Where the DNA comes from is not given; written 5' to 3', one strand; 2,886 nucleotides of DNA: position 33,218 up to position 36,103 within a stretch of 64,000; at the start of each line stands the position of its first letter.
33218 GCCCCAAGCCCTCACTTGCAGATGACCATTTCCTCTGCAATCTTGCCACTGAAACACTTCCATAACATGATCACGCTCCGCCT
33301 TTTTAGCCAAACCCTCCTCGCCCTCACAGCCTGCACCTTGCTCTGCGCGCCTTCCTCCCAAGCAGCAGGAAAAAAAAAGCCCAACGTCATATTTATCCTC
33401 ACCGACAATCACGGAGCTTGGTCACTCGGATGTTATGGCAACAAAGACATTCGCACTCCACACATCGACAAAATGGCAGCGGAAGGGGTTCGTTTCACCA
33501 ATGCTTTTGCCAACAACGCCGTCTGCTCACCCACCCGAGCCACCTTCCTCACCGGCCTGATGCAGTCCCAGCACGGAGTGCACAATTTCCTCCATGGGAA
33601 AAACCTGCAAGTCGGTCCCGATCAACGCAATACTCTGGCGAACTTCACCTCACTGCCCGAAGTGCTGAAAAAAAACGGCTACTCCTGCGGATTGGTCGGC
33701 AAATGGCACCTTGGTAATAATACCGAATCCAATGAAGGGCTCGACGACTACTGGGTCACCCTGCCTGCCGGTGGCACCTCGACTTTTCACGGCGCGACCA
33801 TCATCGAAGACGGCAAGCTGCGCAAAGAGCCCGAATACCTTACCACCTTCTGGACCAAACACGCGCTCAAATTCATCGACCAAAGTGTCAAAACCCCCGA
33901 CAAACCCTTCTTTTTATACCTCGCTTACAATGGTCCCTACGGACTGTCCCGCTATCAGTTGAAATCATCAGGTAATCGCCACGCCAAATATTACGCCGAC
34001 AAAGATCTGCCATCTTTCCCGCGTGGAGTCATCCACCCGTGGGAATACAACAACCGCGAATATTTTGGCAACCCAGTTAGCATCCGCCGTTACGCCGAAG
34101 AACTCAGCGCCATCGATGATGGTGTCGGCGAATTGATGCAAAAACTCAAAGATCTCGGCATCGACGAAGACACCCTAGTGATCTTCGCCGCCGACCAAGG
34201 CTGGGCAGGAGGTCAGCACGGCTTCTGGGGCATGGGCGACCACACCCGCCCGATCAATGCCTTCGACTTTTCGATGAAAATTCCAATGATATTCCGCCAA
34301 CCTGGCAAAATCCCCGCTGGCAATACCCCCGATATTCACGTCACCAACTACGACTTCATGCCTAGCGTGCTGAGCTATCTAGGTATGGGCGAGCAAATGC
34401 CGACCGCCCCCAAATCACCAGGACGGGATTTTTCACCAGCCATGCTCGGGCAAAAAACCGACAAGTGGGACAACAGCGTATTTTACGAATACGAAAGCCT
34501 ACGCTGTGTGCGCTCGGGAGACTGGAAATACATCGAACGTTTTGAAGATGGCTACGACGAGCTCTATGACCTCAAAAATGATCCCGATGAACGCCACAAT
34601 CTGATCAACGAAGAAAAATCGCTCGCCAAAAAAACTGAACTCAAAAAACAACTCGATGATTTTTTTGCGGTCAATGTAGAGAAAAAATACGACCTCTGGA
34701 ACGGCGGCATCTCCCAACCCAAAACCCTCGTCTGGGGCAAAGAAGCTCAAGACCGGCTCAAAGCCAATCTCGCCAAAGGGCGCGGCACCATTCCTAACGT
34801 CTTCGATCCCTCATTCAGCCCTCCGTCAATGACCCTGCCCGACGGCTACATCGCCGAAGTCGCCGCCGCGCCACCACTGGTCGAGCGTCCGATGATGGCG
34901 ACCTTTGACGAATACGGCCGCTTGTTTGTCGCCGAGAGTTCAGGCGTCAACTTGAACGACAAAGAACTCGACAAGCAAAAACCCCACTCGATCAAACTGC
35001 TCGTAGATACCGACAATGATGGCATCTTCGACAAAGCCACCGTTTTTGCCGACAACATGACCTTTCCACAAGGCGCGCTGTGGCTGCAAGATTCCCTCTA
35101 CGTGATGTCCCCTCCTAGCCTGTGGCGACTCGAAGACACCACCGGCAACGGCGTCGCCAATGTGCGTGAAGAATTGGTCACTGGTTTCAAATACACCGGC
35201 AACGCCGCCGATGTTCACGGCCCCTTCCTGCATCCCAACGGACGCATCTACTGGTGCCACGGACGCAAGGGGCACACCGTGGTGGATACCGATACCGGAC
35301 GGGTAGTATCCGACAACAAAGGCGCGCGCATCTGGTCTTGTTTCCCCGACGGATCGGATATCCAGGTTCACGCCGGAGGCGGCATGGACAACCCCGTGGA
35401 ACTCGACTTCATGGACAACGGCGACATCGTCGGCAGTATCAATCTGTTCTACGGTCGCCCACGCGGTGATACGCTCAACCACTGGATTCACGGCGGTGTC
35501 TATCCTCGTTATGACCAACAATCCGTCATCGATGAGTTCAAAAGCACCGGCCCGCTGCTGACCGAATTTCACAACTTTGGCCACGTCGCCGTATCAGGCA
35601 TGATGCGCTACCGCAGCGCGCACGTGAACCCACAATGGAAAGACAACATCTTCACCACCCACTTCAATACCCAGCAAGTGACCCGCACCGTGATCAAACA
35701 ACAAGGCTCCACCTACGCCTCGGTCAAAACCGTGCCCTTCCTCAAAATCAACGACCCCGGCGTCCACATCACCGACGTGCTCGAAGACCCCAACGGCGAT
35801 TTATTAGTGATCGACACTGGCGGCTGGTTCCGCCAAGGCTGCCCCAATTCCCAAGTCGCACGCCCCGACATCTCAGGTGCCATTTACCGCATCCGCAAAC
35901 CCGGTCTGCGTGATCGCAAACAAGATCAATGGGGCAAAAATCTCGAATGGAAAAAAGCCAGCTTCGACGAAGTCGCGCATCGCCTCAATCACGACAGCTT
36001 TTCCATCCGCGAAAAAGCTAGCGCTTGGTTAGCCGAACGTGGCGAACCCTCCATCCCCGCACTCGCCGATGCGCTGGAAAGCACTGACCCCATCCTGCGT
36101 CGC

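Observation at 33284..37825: Single-polypeptide fusion of a sulfatase with a PVC-type dehydrogenase / HEAT / cytochrome c module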

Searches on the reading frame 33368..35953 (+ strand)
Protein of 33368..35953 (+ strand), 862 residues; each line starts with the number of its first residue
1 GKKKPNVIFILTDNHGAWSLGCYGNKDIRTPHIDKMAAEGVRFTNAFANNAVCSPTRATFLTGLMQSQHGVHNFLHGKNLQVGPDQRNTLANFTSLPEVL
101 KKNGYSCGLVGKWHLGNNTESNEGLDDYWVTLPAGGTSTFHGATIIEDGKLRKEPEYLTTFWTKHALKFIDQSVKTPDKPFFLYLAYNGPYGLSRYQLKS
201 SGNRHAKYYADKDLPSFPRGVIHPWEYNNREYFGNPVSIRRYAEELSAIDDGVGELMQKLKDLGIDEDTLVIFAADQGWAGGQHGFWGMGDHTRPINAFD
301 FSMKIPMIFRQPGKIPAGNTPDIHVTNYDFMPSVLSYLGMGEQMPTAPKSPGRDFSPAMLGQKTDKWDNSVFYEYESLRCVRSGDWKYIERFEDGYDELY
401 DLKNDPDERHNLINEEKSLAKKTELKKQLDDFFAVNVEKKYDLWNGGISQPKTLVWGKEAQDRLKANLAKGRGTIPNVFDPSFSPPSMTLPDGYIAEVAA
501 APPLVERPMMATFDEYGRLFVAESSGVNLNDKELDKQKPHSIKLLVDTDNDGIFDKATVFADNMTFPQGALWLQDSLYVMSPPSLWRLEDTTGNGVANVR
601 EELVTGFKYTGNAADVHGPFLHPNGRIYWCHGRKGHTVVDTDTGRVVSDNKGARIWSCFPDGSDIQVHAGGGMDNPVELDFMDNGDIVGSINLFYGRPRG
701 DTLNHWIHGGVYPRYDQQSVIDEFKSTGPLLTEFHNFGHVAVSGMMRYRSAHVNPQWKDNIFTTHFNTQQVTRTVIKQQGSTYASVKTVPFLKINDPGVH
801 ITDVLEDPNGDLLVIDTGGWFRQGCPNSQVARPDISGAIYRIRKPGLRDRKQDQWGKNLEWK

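Call 37: predict_structure(alignment_id=A1)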
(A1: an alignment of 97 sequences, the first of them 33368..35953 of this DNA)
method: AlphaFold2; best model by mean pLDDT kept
length: 862 residues; sequences in the alignment: 97
mean_pLDDT: 90.1   pTM: 0.89
mean pLDDT of the five models: 90.1, 89.7, 88.8, 87.6, 86.7
residues with pLDDT >= 90: 576; 70-90: 243; 50-70: 34; < 50: 9
segments of 3 or more residues with pLDDT < 50: 823-829
pLDDT, mean of each block of 10 residues (from residue 1): 88 93 96 98 96 93 97 80 90 98 98 92 96 77 89 93 98 94 93 79 94 92 82 91 95 98 98 93 83 68 95 97 97 98 96 97 92 95 96 90 92 94 98 97 96 87 84 71 89 93 93 92 86 91 92 92 90 94 95 95 92 81 95 88 87 90 91 80 93 82 91 73 77 92 92 94 93 96 95 90 92 90 48 85 87 73 60
secondary structure, 60 per line:
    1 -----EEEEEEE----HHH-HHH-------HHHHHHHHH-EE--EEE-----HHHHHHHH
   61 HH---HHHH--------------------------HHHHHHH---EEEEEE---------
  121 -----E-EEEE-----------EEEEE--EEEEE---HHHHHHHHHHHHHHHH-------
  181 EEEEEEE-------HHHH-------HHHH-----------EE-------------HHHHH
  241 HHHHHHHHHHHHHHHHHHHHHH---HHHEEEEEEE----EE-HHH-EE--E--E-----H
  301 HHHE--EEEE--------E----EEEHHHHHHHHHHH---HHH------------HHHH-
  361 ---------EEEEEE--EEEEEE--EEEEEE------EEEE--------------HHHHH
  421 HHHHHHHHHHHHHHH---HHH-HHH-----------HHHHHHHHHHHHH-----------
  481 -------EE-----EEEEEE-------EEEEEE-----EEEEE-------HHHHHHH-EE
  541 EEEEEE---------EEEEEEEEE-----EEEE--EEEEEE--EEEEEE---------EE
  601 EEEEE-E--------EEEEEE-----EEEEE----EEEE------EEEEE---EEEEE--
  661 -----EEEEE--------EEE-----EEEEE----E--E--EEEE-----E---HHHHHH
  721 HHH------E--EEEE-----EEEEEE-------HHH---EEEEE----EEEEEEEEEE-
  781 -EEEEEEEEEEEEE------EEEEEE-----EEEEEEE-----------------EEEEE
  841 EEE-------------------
elements in order (helices of 4 or more, strands of 3 or more residues): E6-12 H31-39 E45-47 H53-62 H66-69 H96-102 E106-111 E128-131 E143-147 E150-154 H158-173 E181-187 H195-198 H206-209 H236-262 E269-275 H300-303 E307-310 E324-326 H327-337 H356-359 E370-375 E378-383 E386-391 E398-401 H416-435 H457-469 E495-500 E508-513 E519-523 H531-537 E539-546 E556-564 E570-573 E576-581 E584-589 E599-605 E616-621 E627-631 E636-639 E646-650 E654-658 E666-670 E679-681 E687-691 E702-705 H715-723 E733-736 E742-747 E761-765 E770-779 E782-794 E801-806 E812-818 E836-843

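Call 42: fold_search(model_id=the predicted structure, library=pdb)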
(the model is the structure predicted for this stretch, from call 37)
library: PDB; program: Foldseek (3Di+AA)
matches with E <= 10: 1487; with E <= 0.001: 1001
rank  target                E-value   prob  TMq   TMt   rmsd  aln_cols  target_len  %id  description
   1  7stt                  1.0e-30  1.00  0.40  0.74   5.3       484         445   29  Crystal structure of sulfatase from Pedobacter yulinensis (released 2022-01-26)
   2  7oqd                  1.9e-29  1.00  0.41  0.70   5.8       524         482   25  A single sulfatase is required for metabolism of colonic mucin O-glycans and intestinal colonization by a symbiotic huma (released 2021-10-27)
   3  7stv                  4.0e-29  1.00  0.41  0.76   4.8       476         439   30  Crystal structure of sulfatase from Pedobacter yulinensis (released 2022-01-26)
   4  7ebp_A                4.8e-29  1.00  0.41  0.66   8.5       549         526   23  The structural analysis of A.Muciniphila sulfatase (released 2022-03-30)
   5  6prm_D                5.3e-29  1.00  0.41  0.77   5.0       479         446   24  Crystal structure of apo PsS1_19B (released 2019-09-25)
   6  6psm_C                7.0e-29  1.00  0.41  0.76   5.2       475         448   24  Crystal structure of PsS1_19B C77S in complex with kappa-neocarrabiose (released 2019-09-25)
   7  7an1_AAA              8.7e-29  1.00  0.42  0.71   5.6       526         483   25  A single sulfatase is required for metabolism of colonic mucin O-glycans and intestinal colonization by a symbiotic  (released 2021-10-27)
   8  6psm_D                1.0e-28  1.00  0.41  0.77   5.1       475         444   24  Crystal structure of PsS1_19B C77S in complex with kappa-neocarrabiose (released 2019-09-25)
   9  6prm_A                1.4e-28  1.00  0.41  0.76   5.0       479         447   25  Crystal structure of apo PsS1_19B (released 2019-09-25)
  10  9fo1                  1.4e-28  1.00  0.41  0.75   7.3       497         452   28  Family S1_16 sulfatase from metagenomic dataset AMOR (released 2025-01-22)
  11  6psm_F                3.1e-28  1.00  0.40  0.75   5.3       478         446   24  Crystal structure of PsS1_19B C77S in complex with kappa-neocarrabiose (released 2019-09-25)
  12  6j66_B                3.5e-28  1.00  0.43  0.75   5.0       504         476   22  Chondroitin sulfate/dermatan sulfate endolytic 4-O-sulfatase (released 2019-07-10)
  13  7p24                  4.3e-28  1.00  0.41  0.70   5.8       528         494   21  Sulfated host glycan recognition by carbohydrate sulfatases of the human gut microbiota (BT3177_S1_11) (released 2022-06-29)
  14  6j66_A                4.3e-28  1.00  0.43  0.76   5.0       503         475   22  Chondroitin sulfate/dermatan sulfate endolytic 4-O-sulfatase (released 2019-07-10)
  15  6psm_A                5.1e-28  1.00  0.41  0.76   5.1       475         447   24  Crystal structure of PsS1_19B C77S in complex with kappa-neocarrabiose (released 2019-09-25)
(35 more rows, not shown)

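Call 61: find_related_loci(query=A1, collection=genome_contigs, flank=10000)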
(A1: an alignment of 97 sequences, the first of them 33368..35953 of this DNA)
Query A1 (862 aa) in genome_contigs; peptide patterns used: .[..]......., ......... (x = any residue, [..] = any of these).
600 stretches matched a pattern (row limit reached: there are more); 592 encode a relative of the query (tblastn E <= 1e-3); the best 80 are kept; 80 distinct loci.
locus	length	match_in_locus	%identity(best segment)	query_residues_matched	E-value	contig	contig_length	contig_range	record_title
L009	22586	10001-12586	96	1-862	0e+0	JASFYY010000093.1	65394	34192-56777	MAG: Verrucomicrobiota bacterium isolate MAY_MAG_00011 ALL_000000000177, whole genome shotgun sequence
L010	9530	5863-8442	87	3-862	0e+0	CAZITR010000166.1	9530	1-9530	MAG TPA_asm: uncultured Verrucomicrobiales bacterium isolate SRP187154_co1_338 genome assembly, contig: NODE_10314_lengt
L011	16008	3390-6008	69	1-862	0e+0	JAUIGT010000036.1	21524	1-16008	MAG: Verrucomicrobiia bacterium isolate Co_bin.17 NODE_13782_length_21524_cov_0.994672, whole genome shotgun sequence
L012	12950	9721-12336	68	2-862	0e+0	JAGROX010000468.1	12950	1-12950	MAG: Verrucomicrobiia bacterium isolate HKST-UBA29 2009_173964, whole genome shotgun sequence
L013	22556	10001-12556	65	2-848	0e+0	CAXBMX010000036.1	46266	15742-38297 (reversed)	MAG TPA_asm: uncultured Verrucomicrobiales bacterium isolate ERR2762122_binner13_Refined_17 genome assembly, contig: ERZ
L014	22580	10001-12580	64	6-861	0e+0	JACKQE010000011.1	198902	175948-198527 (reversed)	MAG: Akkermansiaceae bacterium isolate HK-STAS-VERR-12 HK-STAS-VERR-12_11, whole genome shotgun sequence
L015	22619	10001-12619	68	1-862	0e+0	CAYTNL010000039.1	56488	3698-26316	MAG TPA_asm: uncultured Verrucomicrobiales bacterium isolate binchicken_co350_161 genome assembly, contig: NODE_867_leng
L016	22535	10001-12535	57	2-862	0e+0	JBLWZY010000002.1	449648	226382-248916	MAG: Thalassoglobus sp. isolate EC21-04 C21maxbin.011RE.5K@2, whole genome shotgun sequence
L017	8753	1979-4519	55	1-861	0e+0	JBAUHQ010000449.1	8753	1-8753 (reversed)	MAG: Pirellulaceae bacterium isolate MFD03264_ilm_asm_bin17 k127_106567, whole genome shotgun sequence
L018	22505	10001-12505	55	2-847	0e+0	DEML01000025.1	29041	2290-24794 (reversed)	MAG TPA_asm: Planctomycetaceae bacterium UBA2671 UBA2671_contig_4063, whole genome shotgun sequence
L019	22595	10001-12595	54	4-862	0e+0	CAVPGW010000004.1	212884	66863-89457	MAG: Pirellulaceae bacterium isolate MFD09964.bin.2.82 genome assembly, contig: contig_13768, whole genome shotgun seque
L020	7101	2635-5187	53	4-862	0e+0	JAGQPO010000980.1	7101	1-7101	MAG: Planctomycetales bacterium isolate HKST-UBA42 2008_449864, whole genome shotgun sequence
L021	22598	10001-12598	53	2-862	0e+0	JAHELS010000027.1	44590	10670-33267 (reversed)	MAG: Rhodopirellula sp. isolate Ww632 NODE_1532_length_44590_cov_4.759473, whole genome shotgun sequence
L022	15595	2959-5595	52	1-862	0e+0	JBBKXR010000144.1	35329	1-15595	MAG: Verrucomicrobiales bacterium isolate metabat_bins.133 k119_2323718, whole genome shotgun sequence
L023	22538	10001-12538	55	4-861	0e+0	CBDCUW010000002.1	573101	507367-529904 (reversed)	MAG: Rubripirellula sp. isolate a1daa49b-fd29-492b-8995-b18c1d2b297f genome assembly, contig: contig_2, whole genome sho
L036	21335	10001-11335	57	3-452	2e-170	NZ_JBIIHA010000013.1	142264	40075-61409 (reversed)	MAG: Prosthecobacter sp. isolate ME2001-07-30D7pf_3300042309_group1_bin138 Rohwer_bin2770_scaffold_29_c1, whole genome s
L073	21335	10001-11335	53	3-452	9e-160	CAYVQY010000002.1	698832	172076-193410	MAG TPA_asm: uncultured Brevifollis sp. isolate SRP329715_co2_144 genome assembly, contig: NODE_2_length_698832_cov_18.2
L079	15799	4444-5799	55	1-455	2e-158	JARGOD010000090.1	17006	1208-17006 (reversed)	MAG: Verrucomicrobiales bacterium isolate bin_ce_oilr1.025 NODE_1645_length_17006_cov_9.248481, whole genome shotgun seq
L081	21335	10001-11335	53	3-452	1e-161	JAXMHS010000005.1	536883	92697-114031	MAG: Verrucomicrobiaceae bacterium isolate STL-VER10 C2.107.fa-5, whole genome shotgun sequence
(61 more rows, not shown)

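Call 84: search_protein_families(library=pfam, proteins=[L073:7506-9866:-, L081:5177-7486:-, L036:13467-14819:+, L079:483-3314:-], max_evalue=0.0001)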
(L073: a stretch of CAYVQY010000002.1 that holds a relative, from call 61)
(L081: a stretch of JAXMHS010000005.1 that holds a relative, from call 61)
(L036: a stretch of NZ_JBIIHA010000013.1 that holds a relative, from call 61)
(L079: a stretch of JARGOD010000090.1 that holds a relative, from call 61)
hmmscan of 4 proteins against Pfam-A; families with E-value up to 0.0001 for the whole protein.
L073:7506-9866:- (787 aa): 0 families

L081:5177-7486:- (770 aa): 0 families

L036:13467-14819:+ (451 aa): 1 family
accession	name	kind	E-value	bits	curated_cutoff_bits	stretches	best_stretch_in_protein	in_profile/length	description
PF07394.17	DUF1501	-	1.6e-103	347.3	27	1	77-450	1-390/390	Protein of unknown function (DUF1501)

L079:483-3314:- (944 aa): 3 families
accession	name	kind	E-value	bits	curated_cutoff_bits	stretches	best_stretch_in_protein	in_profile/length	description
PF07587.16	PSD1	-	3.8e-85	285.6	28.5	1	659-916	1-244/244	Protein of unknown function (DUF1553)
PF07583.16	PSCyt2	-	1.4e-73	247.7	29.8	1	173-384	1-206/209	Protein of unknown function (DUF1549)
PF07635.16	PSCyt1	-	1.8e-15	57.8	22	1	44-104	1-59/59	Planctomycete cytochrome C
